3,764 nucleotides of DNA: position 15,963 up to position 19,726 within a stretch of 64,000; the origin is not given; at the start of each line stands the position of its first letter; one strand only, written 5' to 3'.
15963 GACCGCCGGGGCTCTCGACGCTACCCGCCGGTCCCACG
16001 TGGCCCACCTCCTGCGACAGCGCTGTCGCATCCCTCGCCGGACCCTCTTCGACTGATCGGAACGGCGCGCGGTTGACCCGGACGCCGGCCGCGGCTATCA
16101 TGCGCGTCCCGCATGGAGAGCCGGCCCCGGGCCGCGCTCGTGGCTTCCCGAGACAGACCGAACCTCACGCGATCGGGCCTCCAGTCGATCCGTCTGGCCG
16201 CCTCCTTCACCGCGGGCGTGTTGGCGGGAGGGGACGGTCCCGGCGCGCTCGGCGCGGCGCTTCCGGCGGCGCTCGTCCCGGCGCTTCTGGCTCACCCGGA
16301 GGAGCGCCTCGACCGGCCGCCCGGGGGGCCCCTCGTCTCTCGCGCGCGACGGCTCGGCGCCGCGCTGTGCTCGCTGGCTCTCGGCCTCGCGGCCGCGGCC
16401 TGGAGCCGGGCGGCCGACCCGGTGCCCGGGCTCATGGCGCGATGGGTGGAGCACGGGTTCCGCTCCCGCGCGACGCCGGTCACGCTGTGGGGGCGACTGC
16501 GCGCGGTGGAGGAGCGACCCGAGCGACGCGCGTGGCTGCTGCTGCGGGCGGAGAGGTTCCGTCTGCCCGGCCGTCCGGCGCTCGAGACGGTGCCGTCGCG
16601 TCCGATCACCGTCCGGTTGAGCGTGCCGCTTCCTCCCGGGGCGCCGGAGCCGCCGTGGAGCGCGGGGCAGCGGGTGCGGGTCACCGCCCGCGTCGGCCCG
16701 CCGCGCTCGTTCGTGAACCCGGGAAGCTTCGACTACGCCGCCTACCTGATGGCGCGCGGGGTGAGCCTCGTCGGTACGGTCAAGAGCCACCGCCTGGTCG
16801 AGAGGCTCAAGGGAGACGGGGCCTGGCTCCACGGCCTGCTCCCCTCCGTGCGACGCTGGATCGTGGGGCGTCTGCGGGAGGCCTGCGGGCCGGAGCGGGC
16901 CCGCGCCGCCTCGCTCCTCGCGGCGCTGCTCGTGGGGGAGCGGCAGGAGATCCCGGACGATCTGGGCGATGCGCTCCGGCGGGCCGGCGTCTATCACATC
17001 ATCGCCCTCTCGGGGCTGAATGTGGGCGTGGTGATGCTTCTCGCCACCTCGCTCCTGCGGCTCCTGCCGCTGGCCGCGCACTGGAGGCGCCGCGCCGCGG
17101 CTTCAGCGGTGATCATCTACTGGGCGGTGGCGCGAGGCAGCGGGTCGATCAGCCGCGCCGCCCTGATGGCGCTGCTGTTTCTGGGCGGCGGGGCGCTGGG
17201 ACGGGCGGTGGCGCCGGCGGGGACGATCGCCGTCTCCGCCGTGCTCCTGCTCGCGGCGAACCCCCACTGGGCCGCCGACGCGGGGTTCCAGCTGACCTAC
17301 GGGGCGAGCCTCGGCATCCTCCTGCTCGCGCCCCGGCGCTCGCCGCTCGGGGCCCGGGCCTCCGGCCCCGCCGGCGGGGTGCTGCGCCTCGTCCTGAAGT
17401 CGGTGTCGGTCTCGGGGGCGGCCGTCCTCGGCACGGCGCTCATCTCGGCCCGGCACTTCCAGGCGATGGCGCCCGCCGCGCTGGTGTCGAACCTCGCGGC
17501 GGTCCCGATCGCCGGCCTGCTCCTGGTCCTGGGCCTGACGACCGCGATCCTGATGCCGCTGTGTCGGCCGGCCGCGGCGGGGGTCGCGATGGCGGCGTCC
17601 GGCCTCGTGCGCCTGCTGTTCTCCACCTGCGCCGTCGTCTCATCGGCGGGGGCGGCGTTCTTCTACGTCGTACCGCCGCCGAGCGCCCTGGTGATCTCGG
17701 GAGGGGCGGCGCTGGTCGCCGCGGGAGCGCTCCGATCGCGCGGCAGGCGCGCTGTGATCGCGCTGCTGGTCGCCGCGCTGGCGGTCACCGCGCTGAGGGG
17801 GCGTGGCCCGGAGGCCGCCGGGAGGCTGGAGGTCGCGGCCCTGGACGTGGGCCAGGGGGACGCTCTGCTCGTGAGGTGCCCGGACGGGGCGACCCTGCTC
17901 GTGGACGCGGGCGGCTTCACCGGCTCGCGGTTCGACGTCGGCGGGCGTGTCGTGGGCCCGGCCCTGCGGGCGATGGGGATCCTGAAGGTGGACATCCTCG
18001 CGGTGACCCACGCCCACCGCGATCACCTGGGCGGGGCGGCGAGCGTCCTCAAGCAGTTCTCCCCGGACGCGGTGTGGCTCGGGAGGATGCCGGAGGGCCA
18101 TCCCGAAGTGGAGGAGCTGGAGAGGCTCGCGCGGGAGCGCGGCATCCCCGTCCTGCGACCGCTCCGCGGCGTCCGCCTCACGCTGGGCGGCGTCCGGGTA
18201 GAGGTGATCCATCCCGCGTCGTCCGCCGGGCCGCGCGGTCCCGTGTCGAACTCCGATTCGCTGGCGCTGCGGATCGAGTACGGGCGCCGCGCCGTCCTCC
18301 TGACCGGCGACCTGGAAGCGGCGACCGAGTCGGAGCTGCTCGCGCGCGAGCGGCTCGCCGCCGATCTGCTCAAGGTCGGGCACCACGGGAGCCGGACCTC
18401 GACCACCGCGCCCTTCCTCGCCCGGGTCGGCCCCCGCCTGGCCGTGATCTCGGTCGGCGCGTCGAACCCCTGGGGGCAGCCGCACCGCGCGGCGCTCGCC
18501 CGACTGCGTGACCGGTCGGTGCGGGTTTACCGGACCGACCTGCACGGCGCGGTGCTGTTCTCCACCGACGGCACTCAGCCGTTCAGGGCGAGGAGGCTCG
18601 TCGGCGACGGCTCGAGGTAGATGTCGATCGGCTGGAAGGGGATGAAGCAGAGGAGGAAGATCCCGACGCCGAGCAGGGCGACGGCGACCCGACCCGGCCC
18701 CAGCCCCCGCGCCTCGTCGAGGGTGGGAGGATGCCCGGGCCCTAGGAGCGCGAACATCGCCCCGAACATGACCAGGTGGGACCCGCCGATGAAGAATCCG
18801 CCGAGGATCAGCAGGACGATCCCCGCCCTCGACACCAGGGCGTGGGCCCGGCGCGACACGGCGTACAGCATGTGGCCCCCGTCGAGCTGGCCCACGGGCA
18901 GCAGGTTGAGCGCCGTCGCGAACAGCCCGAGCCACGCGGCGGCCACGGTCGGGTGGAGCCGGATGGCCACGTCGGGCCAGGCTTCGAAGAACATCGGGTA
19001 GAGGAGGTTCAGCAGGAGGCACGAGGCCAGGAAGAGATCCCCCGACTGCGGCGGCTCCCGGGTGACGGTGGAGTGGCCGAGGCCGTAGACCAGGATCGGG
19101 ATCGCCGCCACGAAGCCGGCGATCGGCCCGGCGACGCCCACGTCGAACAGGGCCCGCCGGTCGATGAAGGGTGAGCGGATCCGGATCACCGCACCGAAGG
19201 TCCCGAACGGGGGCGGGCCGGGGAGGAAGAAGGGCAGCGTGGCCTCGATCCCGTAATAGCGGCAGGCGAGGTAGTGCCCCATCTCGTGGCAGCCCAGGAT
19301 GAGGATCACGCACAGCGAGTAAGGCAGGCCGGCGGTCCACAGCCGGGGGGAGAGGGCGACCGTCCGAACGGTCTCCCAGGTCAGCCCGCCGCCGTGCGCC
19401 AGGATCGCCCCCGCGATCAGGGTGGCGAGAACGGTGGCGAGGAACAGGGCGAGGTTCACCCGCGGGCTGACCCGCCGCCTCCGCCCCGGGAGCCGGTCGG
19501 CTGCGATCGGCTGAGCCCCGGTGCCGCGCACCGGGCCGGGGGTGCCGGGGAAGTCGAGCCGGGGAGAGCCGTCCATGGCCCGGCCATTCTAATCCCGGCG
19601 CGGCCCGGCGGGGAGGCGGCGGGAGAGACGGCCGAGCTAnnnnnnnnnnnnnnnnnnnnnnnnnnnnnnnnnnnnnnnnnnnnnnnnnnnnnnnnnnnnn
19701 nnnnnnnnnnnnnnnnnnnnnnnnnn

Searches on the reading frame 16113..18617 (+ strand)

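Call 39: search_protein_families(library=pfam, proteins=[window:16113-18617:+], max_evalue=0.00001)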
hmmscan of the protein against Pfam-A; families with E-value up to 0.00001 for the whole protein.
window:16113-18617:+ (835 aa): 4 families
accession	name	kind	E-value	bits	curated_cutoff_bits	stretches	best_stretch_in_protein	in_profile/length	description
PF03772.21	Competence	-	5.3e-45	154.3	23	1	272-542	1-268/270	Competence protein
PF13567.11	DUF4131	-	3.3e-20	72.9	31.6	1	46-227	9-163/165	Domain of unknown function (DUF4131)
PF00753.33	Lactamase_B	-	2.3e-17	64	22.7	1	578-782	2-195/196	Metallo-beta-lactamase superfamily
PF12706.13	Lactamase_B_2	-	2.7e-07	30.9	27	1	622-742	27-151/200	Beta-lactamase superfamily domain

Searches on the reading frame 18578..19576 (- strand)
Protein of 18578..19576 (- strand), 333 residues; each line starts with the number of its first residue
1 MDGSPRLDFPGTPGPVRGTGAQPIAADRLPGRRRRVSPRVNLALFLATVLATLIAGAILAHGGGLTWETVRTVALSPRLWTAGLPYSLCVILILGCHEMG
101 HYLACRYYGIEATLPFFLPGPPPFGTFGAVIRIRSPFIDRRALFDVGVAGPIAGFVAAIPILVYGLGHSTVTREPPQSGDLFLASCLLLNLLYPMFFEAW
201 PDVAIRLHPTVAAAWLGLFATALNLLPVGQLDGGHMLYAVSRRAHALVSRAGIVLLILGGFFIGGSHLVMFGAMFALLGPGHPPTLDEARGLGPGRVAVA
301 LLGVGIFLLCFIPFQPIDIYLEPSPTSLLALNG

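Call 39: search_protein_families(library=pfam, proteins=[window:18578-19576:-], max_evalue=0.00001)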
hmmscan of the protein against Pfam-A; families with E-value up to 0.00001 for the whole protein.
window:18578-19576:- (333 aa): 1 family
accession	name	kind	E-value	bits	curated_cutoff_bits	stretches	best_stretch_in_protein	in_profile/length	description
PF02163.28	Peptidase_M50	-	1.8e-18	67.1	27.2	1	87-258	3-220/221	Peptidase family M50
